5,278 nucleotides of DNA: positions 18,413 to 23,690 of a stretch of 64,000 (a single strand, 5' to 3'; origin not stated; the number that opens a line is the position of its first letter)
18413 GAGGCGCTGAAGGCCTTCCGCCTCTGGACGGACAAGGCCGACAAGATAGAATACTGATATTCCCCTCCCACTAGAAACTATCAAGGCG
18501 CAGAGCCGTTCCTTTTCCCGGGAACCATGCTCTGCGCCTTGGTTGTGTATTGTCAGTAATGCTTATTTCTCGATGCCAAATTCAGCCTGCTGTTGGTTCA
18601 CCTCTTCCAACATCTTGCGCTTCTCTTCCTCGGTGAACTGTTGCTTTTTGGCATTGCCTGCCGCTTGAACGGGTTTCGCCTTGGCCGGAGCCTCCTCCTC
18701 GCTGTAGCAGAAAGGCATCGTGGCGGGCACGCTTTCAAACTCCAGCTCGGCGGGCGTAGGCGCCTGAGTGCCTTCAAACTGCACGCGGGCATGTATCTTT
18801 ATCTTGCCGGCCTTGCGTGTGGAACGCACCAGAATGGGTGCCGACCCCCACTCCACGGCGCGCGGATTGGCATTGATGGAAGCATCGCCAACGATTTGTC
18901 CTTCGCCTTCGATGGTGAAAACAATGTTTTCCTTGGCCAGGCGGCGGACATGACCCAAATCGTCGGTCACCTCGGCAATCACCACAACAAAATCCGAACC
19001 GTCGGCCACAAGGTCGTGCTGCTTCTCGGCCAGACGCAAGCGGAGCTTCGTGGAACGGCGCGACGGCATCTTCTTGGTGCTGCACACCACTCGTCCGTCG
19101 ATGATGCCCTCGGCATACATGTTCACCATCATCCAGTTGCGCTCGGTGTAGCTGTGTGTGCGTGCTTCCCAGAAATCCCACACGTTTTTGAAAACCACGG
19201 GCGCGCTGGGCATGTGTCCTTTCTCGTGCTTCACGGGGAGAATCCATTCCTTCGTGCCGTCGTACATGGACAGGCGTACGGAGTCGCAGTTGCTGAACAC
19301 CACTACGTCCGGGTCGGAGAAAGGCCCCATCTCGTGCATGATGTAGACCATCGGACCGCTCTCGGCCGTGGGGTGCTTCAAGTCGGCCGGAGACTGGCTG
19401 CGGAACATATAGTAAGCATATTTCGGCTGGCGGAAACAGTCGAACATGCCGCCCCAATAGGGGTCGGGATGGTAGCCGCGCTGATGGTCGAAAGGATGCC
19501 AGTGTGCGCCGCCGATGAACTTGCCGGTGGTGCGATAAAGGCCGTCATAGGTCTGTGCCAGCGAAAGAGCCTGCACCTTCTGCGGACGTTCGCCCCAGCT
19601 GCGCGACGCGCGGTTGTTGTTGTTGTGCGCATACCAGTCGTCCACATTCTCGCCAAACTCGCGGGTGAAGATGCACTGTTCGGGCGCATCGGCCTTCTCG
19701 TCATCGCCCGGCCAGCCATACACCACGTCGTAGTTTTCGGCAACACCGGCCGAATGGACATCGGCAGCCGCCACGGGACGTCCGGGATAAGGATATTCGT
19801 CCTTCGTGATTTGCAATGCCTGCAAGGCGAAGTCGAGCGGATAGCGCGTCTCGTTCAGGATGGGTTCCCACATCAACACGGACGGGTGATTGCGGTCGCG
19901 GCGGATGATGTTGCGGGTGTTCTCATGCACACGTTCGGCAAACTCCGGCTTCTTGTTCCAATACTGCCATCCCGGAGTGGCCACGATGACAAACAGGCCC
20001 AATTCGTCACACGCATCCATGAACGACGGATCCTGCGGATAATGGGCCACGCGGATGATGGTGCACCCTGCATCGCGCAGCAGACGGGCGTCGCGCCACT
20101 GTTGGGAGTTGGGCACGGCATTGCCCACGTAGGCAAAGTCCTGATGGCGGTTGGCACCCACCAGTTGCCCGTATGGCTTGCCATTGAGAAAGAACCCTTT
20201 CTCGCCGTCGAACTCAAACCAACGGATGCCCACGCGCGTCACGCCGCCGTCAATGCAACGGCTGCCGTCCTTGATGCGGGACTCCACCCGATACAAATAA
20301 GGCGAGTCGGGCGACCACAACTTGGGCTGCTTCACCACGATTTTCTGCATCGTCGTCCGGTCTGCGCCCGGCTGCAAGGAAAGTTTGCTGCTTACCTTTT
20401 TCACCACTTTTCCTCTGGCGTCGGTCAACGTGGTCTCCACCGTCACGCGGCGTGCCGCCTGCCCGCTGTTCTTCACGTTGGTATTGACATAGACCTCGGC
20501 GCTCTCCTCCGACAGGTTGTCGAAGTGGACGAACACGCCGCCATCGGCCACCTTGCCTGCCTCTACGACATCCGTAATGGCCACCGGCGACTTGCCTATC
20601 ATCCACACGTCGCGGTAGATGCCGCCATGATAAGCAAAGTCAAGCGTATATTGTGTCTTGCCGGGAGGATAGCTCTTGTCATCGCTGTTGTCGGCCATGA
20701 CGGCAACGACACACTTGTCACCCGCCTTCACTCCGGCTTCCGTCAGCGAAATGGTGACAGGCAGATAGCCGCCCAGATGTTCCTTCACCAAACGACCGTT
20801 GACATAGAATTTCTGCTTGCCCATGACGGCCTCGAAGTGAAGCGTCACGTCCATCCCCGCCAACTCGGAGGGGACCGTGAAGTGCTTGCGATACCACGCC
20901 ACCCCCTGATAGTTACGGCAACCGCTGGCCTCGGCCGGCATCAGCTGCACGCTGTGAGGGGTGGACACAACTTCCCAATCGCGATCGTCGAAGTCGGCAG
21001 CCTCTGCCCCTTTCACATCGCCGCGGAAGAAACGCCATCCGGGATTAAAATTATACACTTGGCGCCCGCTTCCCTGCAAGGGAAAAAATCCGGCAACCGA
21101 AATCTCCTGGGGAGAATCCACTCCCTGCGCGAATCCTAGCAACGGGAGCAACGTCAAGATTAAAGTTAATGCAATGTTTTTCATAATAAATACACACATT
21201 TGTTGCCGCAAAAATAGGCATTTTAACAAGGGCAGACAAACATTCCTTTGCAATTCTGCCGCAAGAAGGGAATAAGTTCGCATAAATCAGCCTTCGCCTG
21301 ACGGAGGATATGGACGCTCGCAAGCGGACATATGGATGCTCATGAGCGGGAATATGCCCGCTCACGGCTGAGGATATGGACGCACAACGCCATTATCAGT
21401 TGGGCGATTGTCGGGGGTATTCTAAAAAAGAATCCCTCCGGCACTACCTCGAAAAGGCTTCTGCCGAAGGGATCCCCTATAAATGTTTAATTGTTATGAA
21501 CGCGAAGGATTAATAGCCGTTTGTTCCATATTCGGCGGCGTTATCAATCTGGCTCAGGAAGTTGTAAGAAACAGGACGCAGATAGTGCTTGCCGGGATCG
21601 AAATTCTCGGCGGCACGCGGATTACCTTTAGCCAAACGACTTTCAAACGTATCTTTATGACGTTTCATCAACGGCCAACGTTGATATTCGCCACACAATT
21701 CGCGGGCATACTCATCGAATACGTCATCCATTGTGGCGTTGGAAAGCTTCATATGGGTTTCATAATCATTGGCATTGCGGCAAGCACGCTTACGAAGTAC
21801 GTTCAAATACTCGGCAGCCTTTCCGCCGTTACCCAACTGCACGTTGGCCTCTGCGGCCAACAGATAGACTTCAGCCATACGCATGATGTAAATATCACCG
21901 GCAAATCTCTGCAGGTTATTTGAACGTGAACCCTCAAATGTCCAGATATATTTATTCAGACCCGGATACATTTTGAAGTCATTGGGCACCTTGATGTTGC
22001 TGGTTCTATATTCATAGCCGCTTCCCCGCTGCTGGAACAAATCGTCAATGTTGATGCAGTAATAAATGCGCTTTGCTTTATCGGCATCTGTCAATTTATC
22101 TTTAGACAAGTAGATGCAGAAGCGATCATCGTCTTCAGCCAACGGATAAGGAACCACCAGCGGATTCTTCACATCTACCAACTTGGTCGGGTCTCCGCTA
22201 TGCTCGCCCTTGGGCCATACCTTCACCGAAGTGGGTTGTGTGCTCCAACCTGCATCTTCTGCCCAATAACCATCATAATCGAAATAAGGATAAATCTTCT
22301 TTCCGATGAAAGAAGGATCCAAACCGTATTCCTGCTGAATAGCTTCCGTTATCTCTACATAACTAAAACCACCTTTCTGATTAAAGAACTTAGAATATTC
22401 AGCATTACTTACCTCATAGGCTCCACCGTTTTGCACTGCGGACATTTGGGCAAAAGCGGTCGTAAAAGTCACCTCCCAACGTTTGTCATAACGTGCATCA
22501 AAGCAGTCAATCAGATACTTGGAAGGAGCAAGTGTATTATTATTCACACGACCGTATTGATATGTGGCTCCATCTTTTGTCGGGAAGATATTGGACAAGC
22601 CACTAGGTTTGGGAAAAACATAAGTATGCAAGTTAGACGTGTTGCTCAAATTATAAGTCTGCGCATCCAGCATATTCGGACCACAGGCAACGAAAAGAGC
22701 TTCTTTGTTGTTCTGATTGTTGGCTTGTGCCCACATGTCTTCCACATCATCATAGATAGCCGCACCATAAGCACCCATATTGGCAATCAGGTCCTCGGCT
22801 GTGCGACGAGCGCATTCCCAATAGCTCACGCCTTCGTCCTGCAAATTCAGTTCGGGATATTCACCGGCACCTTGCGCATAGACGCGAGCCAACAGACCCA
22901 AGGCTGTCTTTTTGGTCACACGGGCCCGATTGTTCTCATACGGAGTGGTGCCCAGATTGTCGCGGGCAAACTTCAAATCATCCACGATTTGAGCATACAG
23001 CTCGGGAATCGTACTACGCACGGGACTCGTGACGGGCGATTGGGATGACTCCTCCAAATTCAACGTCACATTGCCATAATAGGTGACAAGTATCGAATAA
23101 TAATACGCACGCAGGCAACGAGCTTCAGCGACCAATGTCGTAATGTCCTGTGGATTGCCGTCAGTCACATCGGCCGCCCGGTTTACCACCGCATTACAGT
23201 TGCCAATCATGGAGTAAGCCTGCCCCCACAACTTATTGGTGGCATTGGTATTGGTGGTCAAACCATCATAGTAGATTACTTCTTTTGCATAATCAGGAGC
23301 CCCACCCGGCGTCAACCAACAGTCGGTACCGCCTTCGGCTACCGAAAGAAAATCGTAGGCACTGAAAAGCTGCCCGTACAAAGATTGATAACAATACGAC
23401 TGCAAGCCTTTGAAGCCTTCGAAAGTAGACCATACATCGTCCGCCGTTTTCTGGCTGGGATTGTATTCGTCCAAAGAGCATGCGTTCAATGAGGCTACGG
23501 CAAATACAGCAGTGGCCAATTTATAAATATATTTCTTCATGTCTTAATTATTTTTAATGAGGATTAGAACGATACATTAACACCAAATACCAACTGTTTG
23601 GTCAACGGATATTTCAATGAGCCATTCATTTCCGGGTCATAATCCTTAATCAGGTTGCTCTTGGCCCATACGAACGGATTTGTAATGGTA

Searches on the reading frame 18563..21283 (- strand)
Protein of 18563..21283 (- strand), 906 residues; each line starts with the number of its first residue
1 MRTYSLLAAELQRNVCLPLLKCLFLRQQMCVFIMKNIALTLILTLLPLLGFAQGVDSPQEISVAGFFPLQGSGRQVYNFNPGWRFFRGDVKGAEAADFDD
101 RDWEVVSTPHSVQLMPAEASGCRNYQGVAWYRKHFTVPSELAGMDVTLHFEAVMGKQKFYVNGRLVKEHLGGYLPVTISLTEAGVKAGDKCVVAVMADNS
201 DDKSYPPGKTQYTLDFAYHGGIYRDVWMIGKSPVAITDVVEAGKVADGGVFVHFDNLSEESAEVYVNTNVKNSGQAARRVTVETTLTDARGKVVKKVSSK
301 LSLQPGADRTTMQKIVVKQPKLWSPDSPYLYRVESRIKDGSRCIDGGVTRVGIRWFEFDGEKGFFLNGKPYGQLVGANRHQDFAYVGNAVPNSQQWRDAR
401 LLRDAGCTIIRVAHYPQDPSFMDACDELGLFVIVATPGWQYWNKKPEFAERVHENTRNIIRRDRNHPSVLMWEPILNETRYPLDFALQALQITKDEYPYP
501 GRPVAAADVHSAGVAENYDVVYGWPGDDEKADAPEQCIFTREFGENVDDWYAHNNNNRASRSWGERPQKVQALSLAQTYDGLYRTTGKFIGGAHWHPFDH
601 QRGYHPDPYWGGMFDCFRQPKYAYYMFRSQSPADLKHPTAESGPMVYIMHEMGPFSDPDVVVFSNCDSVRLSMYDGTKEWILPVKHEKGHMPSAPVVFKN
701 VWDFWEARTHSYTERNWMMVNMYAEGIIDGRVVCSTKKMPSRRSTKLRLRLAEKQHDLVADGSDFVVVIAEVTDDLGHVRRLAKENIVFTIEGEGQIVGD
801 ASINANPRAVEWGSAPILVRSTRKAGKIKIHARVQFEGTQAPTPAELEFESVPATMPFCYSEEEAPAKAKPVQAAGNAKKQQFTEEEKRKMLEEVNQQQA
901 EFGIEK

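Call 14: search_protein_families(library=pfam, proteins=[window:18563-21283:-])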
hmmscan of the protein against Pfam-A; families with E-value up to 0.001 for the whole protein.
window:18563-21283:- (906 aa): 5 families
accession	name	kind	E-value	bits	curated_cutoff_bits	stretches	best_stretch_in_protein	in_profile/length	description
PF02836.23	Glyco_hydro_2_C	-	1.2e-20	74.3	21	1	362-509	6-163/302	Glycosyl hydrolases family 2, TIM barrel domain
PF00703.27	Glyco_hydro_2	-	1.9e-18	67.6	23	1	257-354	12-109/109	Glycosyl hydrolases family 2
PF02837.24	Glyco_hydro_2_N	-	4.4e-16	59.7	28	1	116-229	54-166/169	Glycosyl hydrolases family 2, sugar binding domain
PF18565.7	Glyco_hydro2_C5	-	4.6e-13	49.4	32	1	749-834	1-94/103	Glycoside hydrolase family 2 C-terminal domain 5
PF02369.22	Big_1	-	0.00045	20.7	34.9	0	750-839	3-84/93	Bacterial Ig-like domain (group 1)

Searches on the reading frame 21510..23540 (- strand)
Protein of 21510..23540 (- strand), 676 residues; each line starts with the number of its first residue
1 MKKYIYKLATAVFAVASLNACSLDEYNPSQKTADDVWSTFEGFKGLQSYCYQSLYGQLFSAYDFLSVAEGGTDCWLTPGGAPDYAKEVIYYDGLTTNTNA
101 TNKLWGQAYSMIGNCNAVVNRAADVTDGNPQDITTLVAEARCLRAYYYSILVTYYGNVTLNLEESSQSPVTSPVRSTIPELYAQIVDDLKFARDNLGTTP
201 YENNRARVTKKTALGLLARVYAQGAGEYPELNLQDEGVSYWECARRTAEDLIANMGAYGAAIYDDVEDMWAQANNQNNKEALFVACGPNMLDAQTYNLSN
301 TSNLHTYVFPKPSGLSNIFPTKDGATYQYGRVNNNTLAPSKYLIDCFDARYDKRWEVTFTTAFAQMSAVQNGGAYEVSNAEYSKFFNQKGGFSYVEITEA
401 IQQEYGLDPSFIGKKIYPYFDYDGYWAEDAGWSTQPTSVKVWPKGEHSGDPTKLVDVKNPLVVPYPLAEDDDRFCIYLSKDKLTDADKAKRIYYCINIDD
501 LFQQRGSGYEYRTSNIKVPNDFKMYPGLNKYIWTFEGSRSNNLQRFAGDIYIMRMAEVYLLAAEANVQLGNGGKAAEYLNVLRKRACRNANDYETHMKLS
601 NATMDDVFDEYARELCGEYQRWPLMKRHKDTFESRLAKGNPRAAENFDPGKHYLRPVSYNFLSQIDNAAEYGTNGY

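Call 14: search_protein_families(library=pfam, proteins=[window:21510-23540:-])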
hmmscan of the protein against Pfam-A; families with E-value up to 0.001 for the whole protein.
window:21510-23540:- (676 aa): 2 families
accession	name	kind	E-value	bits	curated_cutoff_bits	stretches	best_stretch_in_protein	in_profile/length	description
PF07980.17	SusD_RagB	-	6e-23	82.4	23.1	1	497-648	104-254/297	SusD family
PF14322.12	SusD-like_3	-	1.1e-21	78.4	27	1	94-221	67-190/191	Starch-binding associating with outer membrane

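Call 43: find_encoding_contigs(protein=window:21510-23540:-, flank=3000, max_places=10)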
Protein window:21510-23540:- (676 aa): 8 contigs read that carry it; 6 places shown.
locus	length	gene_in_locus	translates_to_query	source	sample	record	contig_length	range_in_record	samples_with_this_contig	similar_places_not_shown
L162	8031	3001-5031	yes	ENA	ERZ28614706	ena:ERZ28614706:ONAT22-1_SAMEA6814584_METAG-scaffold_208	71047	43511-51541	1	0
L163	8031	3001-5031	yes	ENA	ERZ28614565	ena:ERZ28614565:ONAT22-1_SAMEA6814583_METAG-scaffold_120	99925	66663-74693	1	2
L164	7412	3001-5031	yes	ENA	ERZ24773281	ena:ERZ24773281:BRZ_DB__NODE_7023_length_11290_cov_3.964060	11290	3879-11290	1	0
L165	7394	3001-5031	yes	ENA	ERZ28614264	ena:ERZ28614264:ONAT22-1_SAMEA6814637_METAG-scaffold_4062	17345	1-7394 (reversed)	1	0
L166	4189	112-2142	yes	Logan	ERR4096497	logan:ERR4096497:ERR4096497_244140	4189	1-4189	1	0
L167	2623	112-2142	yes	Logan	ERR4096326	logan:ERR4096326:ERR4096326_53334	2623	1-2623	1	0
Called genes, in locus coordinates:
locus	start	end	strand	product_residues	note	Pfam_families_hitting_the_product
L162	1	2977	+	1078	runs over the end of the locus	PF13620:CarboxypepD_reg, PF13715:CarbopepD_reg_2, PF15976:CooC_C (faint), PF07715:Plug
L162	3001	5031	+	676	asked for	PF12771:SusD-like_2 (faint), PF14322:SusD-like_3, PF07980:SusD_RagB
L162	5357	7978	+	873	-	PF02837:Glyco_hydro_2_N, PF00703:Glyco_hydro_2, PF02836:Glyco_hydro_2_C, PF18565:Glyco_hydro2_C5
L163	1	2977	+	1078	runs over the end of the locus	PF13620:CarboxypepD_reg, PF13715:CarbopepD_reg_2, PF15976:CooC_C (faint), PF07715:Plug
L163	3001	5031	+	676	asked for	PF12771:SusD-like_2 (faint), PF14322:SusD-like_3, PF07980:SusD_RagB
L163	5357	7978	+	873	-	PF02837:Glyco_hydro_2_N, PF00703:Glyco_hydro_2, PF02836:Glyco_hydro_2_C, PF18565:Glyco_hydro2_C5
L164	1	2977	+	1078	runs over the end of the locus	PF13620:CarboxypepD_reg, PF13715:CarbopepD_reg_2, PF15976:CooC_C (faint), PF07715:Plug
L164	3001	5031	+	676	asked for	PF12771:SusD-like_2 (faint), PF14322:SusD-like_3, PF07980:SusD_RagB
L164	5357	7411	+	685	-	?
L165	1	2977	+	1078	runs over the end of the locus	PF13620:CarboxypepD_reg, PF13715:CarbopepD_reg_2, PF15976:CooC_C (faint), PF07715:Plug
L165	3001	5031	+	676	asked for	PF12771:SusD-like_2 (faint), PF14322:SusD-like_3, PF07980:SusD_RagB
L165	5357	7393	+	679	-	?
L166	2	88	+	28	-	?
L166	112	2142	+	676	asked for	PF12771:SusD-like_2 (faint), PF14322:SusD-like_3, PF07980:SusD_RagB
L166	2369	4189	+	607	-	?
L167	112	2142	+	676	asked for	PF12771:SusD-like_2 (faint), PF14322:SusD-like_3, PF07980:SusD_RagB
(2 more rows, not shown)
